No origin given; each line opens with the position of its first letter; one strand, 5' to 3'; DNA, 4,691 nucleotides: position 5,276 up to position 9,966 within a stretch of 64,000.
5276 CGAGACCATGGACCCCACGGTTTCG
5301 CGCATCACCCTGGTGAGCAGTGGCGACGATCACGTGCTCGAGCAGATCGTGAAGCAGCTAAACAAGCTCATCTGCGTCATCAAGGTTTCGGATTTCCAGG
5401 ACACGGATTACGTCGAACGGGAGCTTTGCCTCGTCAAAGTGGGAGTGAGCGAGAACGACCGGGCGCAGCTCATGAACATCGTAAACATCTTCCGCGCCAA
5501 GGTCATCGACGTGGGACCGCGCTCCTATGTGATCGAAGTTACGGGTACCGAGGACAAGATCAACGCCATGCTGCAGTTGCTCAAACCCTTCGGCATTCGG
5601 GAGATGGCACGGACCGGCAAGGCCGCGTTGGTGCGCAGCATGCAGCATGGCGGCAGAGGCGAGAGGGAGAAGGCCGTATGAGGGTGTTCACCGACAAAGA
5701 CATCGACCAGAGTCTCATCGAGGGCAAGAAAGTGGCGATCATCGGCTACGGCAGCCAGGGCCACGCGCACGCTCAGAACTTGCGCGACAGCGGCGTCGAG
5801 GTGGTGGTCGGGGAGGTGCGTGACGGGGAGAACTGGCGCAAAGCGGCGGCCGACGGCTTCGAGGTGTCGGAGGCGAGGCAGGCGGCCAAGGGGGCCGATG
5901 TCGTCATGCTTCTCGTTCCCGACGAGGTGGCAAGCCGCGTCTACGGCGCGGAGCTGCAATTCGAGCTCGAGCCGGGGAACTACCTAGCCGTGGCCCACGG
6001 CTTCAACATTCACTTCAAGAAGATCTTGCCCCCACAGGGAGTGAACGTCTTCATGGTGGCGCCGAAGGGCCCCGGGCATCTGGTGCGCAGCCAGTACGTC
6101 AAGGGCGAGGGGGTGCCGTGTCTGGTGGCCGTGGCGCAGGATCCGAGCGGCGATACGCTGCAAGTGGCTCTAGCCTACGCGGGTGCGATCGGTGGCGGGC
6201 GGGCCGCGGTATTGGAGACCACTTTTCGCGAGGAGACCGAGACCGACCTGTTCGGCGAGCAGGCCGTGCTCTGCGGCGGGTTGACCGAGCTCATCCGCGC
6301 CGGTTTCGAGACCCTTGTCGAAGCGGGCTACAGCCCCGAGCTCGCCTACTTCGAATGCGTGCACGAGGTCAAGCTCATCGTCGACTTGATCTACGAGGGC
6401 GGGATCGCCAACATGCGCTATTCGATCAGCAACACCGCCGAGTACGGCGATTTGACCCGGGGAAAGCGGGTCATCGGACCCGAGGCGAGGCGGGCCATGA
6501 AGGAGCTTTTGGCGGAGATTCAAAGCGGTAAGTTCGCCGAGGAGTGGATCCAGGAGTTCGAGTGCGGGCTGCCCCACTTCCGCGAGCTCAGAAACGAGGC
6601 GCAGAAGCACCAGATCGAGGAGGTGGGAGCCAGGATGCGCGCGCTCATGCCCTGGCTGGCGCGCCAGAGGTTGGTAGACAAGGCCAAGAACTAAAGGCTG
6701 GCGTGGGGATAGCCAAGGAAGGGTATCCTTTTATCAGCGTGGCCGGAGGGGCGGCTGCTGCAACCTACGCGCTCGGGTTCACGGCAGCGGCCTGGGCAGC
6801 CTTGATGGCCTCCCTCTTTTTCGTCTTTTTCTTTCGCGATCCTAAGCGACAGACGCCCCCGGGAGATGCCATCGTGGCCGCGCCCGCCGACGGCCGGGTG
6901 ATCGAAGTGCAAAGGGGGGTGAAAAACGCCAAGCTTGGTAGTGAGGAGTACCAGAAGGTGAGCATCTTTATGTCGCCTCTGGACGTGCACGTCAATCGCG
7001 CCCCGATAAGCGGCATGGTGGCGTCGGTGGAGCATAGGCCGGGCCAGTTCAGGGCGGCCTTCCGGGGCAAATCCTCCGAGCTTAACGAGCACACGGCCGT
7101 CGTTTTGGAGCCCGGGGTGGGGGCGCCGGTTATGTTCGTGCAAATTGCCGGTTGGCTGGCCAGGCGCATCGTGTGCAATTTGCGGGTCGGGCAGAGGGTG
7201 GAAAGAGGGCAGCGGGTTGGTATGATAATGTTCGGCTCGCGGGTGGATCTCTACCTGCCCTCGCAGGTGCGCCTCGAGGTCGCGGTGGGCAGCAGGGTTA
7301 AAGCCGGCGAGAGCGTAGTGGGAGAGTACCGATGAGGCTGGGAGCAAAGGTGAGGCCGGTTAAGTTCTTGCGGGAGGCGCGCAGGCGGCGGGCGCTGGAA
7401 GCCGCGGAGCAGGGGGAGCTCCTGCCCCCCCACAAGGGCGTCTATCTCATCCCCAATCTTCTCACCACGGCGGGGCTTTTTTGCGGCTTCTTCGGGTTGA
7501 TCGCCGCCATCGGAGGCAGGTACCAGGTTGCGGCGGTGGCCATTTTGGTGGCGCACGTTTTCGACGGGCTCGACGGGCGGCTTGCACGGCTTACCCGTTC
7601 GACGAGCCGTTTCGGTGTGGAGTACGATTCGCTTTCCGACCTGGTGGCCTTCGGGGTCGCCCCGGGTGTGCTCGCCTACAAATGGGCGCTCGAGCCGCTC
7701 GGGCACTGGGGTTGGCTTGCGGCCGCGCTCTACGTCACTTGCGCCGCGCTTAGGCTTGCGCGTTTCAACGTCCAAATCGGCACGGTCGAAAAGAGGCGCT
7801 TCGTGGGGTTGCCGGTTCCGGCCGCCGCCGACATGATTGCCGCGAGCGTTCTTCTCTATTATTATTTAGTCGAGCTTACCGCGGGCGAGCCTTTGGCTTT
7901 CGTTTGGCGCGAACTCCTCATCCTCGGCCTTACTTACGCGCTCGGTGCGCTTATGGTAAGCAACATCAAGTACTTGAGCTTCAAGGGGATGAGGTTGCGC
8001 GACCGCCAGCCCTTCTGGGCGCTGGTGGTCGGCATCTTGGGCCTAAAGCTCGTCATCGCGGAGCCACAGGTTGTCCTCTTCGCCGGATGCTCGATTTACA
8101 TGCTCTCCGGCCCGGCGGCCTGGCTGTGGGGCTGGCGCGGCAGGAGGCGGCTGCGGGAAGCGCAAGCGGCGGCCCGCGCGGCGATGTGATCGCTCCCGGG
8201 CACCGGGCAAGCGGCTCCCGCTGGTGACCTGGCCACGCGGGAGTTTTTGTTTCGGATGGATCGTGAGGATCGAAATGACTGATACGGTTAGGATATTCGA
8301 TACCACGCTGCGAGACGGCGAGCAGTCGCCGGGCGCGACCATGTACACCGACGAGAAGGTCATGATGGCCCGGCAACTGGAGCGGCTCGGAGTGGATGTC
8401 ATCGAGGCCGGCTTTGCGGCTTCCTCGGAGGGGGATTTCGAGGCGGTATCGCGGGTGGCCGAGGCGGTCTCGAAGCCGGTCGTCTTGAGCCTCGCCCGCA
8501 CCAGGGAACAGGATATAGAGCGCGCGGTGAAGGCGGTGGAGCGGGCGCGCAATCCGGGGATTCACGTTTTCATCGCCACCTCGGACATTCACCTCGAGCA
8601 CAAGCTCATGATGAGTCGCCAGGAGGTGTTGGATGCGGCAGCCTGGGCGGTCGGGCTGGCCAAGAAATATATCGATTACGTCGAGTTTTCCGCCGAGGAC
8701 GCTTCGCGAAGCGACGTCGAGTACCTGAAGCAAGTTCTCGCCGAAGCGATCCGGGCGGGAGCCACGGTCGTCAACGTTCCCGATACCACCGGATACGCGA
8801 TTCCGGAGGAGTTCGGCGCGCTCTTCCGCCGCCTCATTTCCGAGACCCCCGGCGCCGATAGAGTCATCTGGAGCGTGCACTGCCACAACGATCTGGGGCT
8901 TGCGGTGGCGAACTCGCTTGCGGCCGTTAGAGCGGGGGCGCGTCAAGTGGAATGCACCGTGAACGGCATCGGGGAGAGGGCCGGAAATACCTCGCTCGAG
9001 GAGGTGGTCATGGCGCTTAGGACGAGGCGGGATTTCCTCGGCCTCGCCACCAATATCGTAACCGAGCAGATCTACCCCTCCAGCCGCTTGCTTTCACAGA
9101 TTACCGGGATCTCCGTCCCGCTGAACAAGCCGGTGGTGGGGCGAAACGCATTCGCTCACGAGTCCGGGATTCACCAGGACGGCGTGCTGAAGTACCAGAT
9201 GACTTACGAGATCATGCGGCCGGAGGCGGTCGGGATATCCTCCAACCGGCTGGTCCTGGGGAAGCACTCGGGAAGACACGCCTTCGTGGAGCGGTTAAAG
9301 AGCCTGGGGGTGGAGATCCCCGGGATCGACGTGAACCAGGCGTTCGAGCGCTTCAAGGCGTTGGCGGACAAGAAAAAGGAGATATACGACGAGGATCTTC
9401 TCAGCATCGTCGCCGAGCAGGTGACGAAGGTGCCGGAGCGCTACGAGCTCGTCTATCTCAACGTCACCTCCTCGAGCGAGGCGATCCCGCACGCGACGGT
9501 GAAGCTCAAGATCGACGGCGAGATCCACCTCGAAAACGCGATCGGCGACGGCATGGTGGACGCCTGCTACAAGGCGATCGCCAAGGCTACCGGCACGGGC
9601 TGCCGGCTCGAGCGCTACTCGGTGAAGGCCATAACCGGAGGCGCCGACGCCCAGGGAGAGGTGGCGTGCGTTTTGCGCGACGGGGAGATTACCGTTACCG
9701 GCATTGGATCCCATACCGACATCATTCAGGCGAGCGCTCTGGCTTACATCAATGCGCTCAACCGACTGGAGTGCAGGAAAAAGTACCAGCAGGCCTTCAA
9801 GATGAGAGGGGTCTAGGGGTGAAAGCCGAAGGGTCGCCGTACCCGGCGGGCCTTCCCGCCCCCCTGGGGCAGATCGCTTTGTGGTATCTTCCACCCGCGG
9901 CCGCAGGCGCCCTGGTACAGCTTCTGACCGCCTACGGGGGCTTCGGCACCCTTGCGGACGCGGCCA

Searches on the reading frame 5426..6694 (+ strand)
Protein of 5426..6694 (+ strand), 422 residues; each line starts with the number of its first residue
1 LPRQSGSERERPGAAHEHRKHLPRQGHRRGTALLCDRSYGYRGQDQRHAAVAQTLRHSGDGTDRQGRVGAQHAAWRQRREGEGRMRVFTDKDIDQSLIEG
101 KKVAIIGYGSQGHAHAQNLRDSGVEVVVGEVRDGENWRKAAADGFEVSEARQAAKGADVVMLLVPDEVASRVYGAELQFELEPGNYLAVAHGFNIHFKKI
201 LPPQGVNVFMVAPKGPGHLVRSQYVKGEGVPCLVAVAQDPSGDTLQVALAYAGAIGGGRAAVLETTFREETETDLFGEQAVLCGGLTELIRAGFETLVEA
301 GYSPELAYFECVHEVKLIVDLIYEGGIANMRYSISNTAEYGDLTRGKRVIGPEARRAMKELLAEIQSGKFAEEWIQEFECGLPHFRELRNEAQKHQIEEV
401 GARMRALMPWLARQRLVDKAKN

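Call 28: search_protein_families(library=pfam, proteins=[window:5426-6694:+], max_evalue=0.0001)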
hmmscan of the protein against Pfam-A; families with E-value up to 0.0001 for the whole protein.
window:5426-6694:+ (422 aa): 6 families
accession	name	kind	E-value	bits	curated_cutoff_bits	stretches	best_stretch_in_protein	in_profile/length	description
PF07991.19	KARI_N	-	6.6e-70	234.4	20.6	1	98-260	2-164/165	Acetohydroxy acid isomeroreductase, NADPH-binding domain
PF01450.25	KARI_C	-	1.2e-65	220.7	29.1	1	267-410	1-144/144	Ketol-acid reductoisomerase, C-terminal domain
PF03807.23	F420_oxidored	-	2.7e-09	37.9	21.6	1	102-173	1-76/94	NADP oxidoreductase coenzyme F420-dependent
PF00670.27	AdoHcyase_NAD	-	3e-08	34.4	27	1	96-161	19-83/162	S-adenosyl-L-homocysteine hydrolase, NAD binding domain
PF02826.25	2-Hacid_dh_C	-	1.1e-07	31.8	25.1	1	79-167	19-102/178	D-isomer specific 2-hydroxyacid dehydrogenase, NAD binding domain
PF03446.21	NAD_binding_2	-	3.9e-06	27.4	21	1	102-187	1-89/161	NAD binding domain of 6-phosphogluconate dehydrogenase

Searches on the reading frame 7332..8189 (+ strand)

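Call 78: search_protein_families(library=pfam, proteins=[window:7332-8189:+], max_evalue=0.001)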
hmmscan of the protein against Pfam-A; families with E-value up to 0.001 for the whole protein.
window:7332-8189:+ (285 aa): 1 family
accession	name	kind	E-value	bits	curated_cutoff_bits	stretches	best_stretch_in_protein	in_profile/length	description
PF01066.26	CDP-OH_P_transf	-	3.3e-21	76.7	22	1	39-178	2-137/152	CDP-alcohol phosphatidyltransferase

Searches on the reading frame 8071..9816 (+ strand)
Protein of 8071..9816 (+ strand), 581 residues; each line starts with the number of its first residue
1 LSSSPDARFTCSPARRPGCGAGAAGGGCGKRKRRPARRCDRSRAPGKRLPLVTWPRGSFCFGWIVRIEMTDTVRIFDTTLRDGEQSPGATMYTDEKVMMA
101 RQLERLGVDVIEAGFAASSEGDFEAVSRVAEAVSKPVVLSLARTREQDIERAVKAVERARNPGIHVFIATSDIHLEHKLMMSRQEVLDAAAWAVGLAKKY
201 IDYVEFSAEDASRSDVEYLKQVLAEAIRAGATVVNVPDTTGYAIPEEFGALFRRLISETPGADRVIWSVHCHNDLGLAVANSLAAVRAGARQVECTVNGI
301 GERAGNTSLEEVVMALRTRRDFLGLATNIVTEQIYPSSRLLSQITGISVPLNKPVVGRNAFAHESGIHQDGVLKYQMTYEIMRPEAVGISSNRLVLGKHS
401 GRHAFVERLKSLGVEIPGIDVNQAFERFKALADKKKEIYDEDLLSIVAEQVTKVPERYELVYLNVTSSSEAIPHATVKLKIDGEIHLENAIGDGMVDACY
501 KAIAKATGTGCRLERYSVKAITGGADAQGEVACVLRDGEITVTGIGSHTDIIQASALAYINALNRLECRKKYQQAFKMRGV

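Call 28: search_protein_families(library=pfam, proteins=[window:8071-9816:+], max_evalue=0.0001)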
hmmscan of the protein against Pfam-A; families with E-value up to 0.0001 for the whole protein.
window:8071-9816:+ (581 aa): 3 families
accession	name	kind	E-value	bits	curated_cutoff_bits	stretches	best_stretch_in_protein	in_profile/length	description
PF00682.25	HMGL-like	-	1.5e-90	303.6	29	1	73-337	2-256/260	HMGL-like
PF08502.15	LeuA_dimer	-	5.2e-37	127.1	24.9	1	437-566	1-130/131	LeuA allosteric (dimerisation) domain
PF22617.1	HCS_D2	-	1.9e-28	99.1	27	1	355-436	1-82/82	Homocitrate synthase post-HMGL domain-like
